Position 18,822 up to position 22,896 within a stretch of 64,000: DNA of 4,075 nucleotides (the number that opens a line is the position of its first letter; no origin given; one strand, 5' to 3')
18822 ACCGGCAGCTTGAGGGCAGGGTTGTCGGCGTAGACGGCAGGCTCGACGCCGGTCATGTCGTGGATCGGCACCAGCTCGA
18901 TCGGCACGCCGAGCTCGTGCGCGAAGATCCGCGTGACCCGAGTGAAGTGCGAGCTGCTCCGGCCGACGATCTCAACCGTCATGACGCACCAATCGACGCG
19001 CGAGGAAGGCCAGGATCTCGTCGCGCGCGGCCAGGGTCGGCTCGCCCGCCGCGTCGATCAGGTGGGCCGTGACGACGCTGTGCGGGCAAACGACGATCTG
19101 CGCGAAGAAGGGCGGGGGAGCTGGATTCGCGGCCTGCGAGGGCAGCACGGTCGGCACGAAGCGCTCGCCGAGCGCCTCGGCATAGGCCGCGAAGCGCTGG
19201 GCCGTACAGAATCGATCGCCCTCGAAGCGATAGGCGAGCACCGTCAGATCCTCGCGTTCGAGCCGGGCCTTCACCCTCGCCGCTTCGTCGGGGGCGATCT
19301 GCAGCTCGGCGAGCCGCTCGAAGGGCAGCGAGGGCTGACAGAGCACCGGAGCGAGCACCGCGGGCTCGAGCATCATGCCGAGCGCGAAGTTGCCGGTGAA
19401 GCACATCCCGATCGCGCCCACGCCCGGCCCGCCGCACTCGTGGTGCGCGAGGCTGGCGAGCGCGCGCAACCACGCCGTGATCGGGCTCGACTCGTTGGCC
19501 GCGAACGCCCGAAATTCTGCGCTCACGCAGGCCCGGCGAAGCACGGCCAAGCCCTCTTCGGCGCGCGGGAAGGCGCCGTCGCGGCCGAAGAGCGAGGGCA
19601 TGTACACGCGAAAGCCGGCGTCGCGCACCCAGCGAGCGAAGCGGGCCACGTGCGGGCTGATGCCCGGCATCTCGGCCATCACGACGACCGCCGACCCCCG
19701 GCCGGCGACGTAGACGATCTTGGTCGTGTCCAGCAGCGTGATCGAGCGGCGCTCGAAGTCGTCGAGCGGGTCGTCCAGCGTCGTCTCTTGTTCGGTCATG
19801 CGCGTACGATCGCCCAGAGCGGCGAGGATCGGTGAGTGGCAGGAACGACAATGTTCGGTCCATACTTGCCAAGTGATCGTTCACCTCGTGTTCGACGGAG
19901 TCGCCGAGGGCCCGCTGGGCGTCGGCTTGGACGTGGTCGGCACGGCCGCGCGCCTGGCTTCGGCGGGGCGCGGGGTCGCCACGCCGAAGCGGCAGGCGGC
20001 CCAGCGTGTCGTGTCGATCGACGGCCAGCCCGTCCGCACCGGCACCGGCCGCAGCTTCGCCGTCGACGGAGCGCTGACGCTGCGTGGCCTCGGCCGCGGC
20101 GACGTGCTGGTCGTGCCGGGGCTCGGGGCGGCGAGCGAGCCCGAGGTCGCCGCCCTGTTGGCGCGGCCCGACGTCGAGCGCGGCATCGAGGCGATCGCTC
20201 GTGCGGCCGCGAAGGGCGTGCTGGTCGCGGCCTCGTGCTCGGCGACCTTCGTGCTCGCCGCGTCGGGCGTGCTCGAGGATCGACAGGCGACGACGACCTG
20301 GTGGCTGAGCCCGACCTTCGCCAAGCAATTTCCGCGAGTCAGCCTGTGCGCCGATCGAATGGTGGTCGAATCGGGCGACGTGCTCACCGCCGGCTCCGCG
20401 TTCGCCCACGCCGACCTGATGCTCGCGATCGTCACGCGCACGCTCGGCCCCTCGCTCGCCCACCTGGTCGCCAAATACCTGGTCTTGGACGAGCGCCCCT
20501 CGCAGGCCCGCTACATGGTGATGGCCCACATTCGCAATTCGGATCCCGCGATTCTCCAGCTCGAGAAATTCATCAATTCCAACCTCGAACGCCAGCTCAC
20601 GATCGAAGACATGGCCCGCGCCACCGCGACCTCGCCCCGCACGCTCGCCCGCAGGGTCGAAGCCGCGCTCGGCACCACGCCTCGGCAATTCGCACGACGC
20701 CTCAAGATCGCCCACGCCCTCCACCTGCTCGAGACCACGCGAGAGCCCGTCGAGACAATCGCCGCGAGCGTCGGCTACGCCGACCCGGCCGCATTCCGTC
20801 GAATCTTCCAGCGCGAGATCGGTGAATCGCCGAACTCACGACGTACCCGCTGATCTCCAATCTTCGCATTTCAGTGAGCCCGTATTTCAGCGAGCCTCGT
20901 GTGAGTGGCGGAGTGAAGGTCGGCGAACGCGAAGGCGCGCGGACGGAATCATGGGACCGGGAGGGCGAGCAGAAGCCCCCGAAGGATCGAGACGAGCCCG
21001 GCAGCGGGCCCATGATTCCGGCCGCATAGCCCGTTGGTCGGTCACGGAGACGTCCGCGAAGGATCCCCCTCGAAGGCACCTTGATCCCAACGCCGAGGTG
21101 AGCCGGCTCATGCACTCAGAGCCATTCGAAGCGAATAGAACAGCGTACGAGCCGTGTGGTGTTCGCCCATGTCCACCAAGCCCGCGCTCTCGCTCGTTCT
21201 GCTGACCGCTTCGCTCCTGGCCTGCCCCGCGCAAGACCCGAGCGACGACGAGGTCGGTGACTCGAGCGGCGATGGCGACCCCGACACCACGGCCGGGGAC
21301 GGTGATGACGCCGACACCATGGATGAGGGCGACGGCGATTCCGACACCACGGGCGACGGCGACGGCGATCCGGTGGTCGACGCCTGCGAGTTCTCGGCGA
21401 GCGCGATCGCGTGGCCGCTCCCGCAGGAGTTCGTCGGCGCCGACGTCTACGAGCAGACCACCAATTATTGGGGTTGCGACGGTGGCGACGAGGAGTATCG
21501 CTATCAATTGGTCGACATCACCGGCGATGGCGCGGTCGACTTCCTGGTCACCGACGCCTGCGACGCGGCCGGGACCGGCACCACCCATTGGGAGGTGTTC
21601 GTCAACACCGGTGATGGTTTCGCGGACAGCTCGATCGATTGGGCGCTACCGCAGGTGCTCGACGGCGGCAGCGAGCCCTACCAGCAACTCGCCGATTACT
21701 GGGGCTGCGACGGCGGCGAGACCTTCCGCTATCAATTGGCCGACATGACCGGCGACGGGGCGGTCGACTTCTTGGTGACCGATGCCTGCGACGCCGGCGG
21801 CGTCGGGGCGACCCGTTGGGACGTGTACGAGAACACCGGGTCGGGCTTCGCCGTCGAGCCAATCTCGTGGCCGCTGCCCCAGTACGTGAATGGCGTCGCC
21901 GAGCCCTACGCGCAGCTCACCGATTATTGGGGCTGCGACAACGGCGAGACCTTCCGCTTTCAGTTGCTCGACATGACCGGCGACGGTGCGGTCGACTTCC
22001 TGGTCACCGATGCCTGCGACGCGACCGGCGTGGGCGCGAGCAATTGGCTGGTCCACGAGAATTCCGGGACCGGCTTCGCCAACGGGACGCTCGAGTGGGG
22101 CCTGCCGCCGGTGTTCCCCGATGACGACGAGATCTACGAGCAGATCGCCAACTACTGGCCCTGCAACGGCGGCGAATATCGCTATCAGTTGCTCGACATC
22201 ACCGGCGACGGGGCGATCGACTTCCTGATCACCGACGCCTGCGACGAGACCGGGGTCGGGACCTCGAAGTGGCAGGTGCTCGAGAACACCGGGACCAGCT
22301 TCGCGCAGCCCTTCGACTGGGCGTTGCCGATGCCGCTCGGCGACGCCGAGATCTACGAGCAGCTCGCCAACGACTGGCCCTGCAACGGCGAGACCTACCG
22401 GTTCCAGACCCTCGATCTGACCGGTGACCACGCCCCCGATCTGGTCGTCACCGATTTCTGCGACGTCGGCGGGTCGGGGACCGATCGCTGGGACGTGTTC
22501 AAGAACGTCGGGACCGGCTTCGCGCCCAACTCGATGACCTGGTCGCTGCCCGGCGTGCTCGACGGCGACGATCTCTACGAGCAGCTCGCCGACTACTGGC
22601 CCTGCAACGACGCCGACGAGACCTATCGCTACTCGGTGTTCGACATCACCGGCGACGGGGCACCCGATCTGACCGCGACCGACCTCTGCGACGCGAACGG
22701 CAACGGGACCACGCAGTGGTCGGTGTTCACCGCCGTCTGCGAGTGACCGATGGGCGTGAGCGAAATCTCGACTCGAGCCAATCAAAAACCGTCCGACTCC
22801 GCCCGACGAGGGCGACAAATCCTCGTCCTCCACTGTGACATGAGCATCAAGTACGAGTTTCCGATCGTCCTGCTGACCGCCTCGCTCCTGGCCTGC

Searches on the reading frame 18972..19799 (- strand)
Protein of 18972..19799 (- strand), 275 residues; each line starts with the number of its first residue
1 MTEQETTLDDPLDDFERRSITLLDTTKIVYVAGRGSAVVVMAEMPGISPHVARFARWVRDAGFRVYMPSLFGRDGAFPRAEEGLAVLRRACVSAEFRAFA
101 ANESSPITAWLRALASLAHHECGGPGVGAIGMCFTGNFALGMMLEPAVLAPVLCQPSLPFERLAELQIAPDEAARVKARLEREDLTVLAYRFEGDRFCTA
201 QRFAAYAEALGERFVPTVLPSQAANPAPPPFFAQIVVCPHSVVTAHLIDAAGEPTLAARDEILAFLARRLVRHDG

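Call 62: search_protein_families(library=pfam, proteins=[window:18972-19799:-], max_evalue=0.01)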
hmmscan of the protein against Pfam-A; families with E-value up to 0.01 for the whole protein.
window:18972-19799:- (275 aa): 1 family
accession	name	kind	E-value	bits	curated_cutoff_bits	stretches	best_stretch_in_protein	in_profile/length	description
PF01738.24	DLH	-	2.1e-08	34.4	21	1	34-146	12-118/217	Dienelactone hydrolase family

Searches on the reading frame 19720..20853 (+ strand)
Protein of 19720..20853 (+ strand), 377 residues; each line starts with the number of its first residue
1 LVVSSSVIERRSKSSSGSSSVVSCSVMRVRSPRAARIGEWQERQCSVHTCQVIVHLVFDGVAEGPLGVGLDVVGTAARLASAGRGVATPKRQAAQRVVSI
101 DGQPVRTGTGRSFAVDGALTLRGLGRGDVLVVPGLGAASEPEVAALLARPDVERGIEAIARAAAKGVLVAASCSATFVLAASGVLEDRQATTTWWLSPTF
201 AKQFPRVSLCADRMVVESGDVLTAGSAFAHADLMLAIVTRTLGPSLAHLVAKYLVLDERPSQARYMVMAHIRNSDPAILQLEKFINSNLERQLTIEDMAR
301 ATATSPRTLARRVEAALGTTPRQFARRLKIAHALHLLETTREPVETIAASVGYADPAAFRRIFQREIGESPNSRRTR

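Call 62: search_protein_families(library=pfam, proteins=[window:19720-20853:+], max_evalue=0.01)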
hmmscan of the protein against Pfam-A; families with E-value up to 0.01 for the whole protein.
window:19720-20853:+ (377 aa): 3 families
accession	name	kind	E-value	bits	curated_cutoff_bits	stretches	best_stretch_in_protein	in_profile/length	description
PF12833.13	HTH_18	-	8e-21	74.6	33.6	1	298-375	1-78/80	Helix-turn-helix domain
PF00165.29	HTH_AraC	-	2.6e-14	53.3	26.6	2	337-373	1-39/42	Bacterial regulatory helix-turn-helix proteins, AraC family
PF01965.30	DJ-1_PfpI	-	4.6e-11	43.3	26.6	1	95-239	30-164/165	DJ-1/PfpI family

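Call 63: search_protein_families(library=ncbifam, proteins=[window:19720-20853:+], max_evalue=0.01)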
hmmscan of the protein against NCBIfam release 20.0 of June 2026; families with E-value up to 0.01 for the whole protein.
window:19720-20853:+ (377 aa): 28 families (the best 25 are shown)
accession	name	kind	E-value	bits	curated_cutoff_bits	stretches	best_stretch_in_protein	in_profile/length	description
NF006902.0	PRK09393.1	equivalog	8.2e-45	153.4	425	1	96-376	48-320/327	transcriptional regulator FtrA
NF052371.1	TransRegGbdRPseu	equivalog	5.4e-22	78.3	480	1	96-375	54-324/365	choline metabolism transcriptional regulator GbdR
NF007860.0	PRK10572.1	equivalog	4.4e-17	61.9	208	1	269-376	176-283/292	arabinose operon transcriptional regulator AraC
NF010028.0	PRK13503.1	equivalog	2.1e-13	50.3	288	1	268-376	163-271/278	HTH-type transcriptional activator RhaS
NF049968.1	QhpR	equivalog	1.3e-12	47.4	250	1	268-374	177-283/284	AraC-like transcriptional regulator QhpR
TIGR04094.1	adjacent_YSIRK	equivalog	3.7e-12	45.9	200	1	271-372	280-380/383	YSIRK-targeted surface antigen transcriptional regulator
NF010025.2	PRK13500.1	equivalog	1.8e-10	40.9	525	1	277-376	176-276/282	HTH-type transcriptional activator RhaR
NF007584.0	PRK10219.1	equivalog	7.9e-10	39.1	174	1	277-376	6-105/107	superoxide response transcriptional regulator SoxS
NF041686.2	ant_diox_reg_AndR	equivalog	3.1e-09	36.9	350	1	235-373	176-316/321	anthranilate 1,2-dioxygenase regulatory protein AndR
NF053784.1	TranRegCyprAlk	equivalog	8.2e-09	35.3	500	1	269-375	228-334/336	transcriptional regulator CypR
TIGR02297.1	HpaA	equivalog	1.3e-08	34.5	274.65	1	267-376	176-286/287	4-hydroxyphenylacetate catabolism regulatory protein HpaA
NF047455.1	TF_Staph_AryK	equivalog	3.4e-08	32.2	850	1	271-376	152-257/759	transcriptional regulator AryK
NF040475.1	chlor_reg_RclR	equivalog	4.2e-08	32.8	400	1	291-377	192-278/284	reactive chlorine-specific transcriptional regulator RclR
NF012144.2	ramA_TF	equivalog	6.6e-08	33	180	1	279-375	8-104/108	RamA family antibiotic efflux transcriptional regulator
NF010027.0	PRK13502.1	equivalog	7.4e-08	32.2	384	1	283-375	183-275/282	HTH-type transcriptional activator RhaR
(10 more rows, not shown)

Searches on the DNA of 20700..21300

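Call 7: search_rna_families(source=window, start=20700, end=21300, threshold=evalue, max_evalue=10, show_alignments=3)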
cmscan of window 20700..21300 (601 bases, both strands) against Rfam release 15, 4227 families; matches with E-value up to 10: 2.
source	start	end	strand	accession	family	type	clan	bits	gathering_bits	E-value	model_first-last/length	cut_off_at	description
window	20765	20836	+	RF04183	Bacteroidales_small_SRP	Gene;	CL00003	20.1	55.2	0.21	1-107/107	no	Bacteroidales small SRP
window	20993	21013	-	RF01495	ACAT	Cis-reg;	-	13.4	37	4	108-128/147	no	Human acetyl-coA cholesterol acyltransferase mRNA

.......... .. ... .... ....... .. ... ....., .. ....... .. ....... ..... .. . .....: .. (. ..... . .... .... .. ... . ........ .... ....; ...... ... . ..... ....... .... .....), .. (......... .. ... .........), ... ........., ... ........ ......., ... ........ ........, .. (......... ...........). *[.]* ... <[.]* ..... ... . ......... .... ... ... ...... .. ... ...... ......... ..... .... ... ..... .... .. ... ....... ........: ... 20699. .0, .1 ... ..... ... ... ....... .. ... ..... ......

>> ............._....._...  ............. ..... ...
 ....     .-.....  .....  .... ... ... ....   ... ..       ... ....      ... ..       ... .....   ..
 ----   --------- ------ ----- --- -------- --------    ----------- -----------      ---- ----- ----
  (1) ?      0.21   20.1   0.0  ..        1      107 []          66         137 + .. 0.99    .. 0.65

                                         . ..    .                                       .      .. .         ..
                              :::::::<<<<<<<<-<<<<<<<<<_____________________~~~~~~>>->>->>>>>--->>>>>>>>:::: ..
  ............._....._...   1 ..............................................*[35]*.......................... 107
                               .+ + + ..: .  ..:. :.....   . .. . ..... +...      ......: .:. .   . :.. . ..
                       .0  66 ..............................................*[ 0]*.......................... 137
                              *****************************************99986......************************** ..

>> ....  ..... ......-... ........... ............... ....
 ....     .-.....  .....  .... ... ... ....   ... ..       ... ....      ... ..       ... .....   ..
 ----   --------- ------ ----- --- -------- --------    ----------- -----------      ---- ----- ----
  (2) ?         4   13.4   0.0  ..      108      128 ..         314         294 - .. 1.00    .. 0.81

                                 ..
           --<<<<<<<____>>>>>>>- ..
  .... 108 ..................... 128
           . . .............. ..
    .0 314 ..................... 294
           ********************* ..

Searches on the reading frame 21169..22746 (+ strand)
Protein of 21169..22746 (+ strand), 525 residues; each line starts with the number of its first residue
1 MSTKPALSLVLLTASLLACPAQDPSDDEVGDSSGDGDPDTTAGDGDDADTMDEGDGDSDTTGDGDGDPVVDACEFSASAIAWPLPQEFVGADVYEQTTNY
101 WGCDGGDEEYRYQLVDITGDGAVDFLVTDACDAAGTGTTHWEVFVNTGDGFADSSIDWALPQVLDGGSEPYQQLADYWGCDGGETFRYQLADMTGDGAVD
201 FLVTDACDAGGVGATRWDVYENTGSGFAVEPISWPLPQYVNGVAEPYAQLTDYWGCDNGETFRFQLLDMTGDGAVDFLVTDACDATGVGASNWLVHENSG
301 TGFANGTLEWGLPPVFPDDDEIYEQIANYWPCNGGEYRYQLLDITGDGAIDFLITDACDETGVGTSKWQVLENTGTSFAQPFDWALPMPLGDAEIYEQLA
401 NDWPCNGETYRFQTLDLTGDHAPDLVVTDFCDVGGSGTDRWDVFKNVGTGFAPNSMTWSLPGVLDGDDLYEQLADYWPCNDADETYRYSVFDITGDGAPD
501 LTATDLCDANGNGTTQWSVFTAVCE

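Call 22: find_encoding_contigs(protein=window:21169-22746:+, flank=10000, max_places=10)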
Protein window:21169-22746:+ (525 aa): no gene with exactly this product is on record in the collection.

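Call 42: find_homologous_proteins(query=window:21169-22746:+)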
Query window:21169-22746:+ (525 aa): 58 proteins with E <= 0.001 among 8000 candidates.
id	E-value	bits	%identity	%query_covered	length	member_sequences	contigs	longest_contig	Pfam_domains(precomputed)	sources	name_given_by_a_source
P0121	0.0e+0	1225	100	100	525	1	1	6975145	-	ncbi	ncbi:hypothetical protein ACNOYE_23350 [Nannocystaceae bacterium ST9]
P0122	3.3e-295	999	81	100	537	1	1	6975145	PF01287.27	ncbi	ncbi:hypothetical protein ACNOYE_23355 [Nannocystaceae bacterium ST9]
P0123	1.0e-255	868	71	100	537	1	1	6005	-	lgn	-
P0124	5.7e-254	862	71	100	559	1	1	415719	-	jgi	jgi:hypothetical protein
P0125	9.7e-253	858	69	100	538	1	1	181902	-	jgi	jgi:hypothetical protein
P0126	1.9e-220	752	65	100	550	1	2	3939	-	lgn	-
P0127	8.4e-219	746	65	99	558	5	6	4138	PF13517.13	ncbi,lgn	-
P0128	6.1e-214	730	63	100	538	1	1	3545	-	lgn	-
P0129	1.0e-201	690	67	88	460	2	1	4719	PF13517.13,PF25161.2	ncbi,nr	ncbi:MAG TPA: hypothetical protein VM869_05300, partial [Enhygromyxa sp.]|nr:hypothetical protein [E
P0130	3.1e-177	609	49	87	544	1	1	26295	PF27665.1,PF13517.13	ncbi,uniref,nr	ncbi:hypothetical protein ENSA5_11760 [Enhygromyxa salina]|uniref:Uncharacterized protein n=1 Tax=En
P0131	3.1e-172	592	42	94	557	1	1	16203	PF12256.15,PF13517.13,PF21302.4,PF25371.2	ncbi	-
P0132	9.2e-154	532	53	86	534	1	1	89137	PF13517.13,PF24697.2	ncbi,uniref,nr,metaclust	ncbi:Na-Ca exchanger/integrin-beta4 [Plesiocystis pacifica SIR-1]|uniref:Na-Ca exchanger/integrin-be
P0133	5.3e-143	496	47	89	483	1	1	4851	PF13517.13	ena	-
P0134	2.5e-99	352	39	92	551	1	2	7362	-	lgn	-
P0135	5.4e-98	347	50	61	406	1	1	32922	PF13517.13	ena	-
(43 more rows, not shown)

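Call 43: find_encoding_contigs(protein=P0124, flank=4000, max_places=2)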
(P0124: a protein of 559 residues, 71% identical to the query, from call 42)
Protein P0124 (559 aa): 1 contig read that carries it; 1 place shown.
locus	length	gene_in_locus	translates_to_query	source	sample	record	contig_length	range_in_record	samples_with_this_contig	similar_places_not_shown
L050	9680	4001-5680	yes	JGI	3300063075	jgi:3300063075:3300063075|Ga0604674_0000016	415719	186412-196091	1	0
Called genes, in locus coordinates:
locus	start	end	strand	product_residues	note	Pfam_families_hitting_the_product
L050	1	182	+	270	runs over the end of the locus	PF00515:TPR_1 (faint), PF07719:TPR_2 (faint), PF13174:TPR_6 (faint), PF13414:TPR_11 (faint), PF13424:TPR_12 (faint), PF13428:TPR_14 (faint), PF13432:TPR_16, PF14559:TPR_19 (weak), +2 more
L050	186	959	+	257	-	PF00106:adh_short, PF08659:KR, PF23441:SDR, PF13561:adh_short_C2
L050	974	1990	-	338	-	-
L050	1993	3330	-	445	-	PF21105:DyP_N (weak)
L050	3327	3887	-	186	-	-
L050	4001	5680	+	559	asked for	-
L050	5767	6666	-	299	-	PF00005:ABC_tran, PF13304:AAA_21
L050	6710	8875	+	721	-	PF05649:Peptidase_M13_N, PF01431:Peptidase_M13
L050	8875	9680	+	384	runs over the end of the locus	PF02771:Acyl-CoA_dh_N, PF02770:Acyl-CoA_dh_M, PF00441:Acyl-CoA_dh_1, PF08028:Acyl-CoA_dh_2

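Call 44: find_encoding_contigs(protein=P0125, flank=4000, max_places=2)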
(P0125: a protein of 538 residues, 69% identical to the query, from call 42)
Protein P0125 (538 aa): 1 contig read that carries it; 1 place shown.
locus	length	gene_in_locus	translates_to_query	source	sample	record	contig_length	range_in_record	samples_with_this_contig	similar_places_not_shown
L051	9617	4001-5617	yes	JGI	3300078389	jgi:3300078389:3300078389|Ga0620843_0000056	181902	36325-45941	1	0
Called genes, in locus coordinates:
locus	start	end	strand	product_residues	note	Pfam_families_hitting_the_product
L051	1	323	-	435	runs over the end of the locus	PF01476:LysM, PF03411:Peptidase_M74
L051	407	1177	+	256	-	-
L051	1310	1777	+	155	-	PF11964:SpoIIAA-like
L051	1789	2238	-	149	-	PF00903:Glyoxalase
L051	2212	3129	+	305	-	PF23914:TPR_CcmH_CycH (weak), PF13424:TPR_12 (faint), PF00515:TPR_1 (faint), PF07719:TPR_2 (faint), PF13414:TPR_11 (faint), PF13428:TPR_14 (faint), PF13431:TPR_17 (faint), PF13432:TPR_16, +3 more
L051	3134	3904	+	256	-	PF00106:adh_short, PF08659:KR, PF23441:SDR, PF13561:adh_short_C2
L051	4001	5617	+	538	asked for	-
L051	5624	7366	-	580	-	PF13699:eCIS_core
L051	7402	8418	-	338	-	-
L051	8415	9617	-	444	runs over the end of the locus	PF21105:DyP_N (weak)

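Call 45: find_encoding_contigs(protein=P0123, flank=4000, max_places=2)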
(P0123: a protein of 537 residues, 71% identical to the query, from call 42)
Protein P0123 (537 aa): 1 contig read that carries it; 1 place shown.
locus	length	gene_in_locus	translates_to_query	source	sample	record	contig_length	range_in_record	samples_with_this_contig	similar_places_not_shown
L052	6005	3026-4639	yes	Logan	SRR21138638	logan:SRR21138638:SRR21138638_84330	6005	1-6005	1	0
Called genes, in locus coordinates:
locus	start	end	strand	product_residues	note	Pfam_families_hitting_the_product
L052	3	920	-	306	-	?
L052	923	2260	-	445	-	PF21105:DyP_N (weak)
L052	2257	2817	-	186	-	-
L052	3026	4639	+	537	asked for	-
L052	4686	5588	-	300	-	PF00005:ABC_tran, PF13304:AAA_21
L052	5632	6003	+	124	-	?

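Call 62: search_protein_families(library=pfam, proteins=[window:21169-22746:+], max_evalue=0.01)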
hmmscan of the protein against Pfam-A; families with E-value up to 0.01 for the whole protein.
window:21169-22746:+ (525 aa): 3 families
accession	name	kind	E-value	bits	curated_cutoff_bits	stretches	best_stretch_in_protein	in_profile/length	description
PF25161.1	Menorin_C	-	9.4e-05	22.8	27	0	110-129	173-192/195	Menorin C-terminal domain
PF01287.26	eIF-5a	-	0.0002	21.9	24.2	0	111-127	6-22/69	Eukaryotic elongation factor 5A hypusine, DNA-binding OB fold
PF00652.28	Ricin_B_lectin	-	0.0008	20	29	0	326-362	25-60/126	Ricin-type beta-trefoil lectin domain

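Call 63: search_protein_families(library=ncbifam, proteins=[window:21169-22746:+], max_evalue=0.01)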
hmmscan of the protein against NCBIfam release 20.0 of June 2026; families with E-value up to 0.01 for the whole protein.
window:21169-22746:+ (525 aa): 2 families
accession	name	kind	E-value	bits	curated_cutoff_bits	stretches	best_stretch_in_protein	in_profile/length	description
NF047539.1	XAC2610_fam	domain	1.4e-06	28.6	35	0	189-220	2-31/89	XAC2610-related protein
TIGR03424.1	urea_degr_1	equivalog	0.0095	15.6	284.7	0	259-285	21-45/198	urea amidolyase associated protein UAAP2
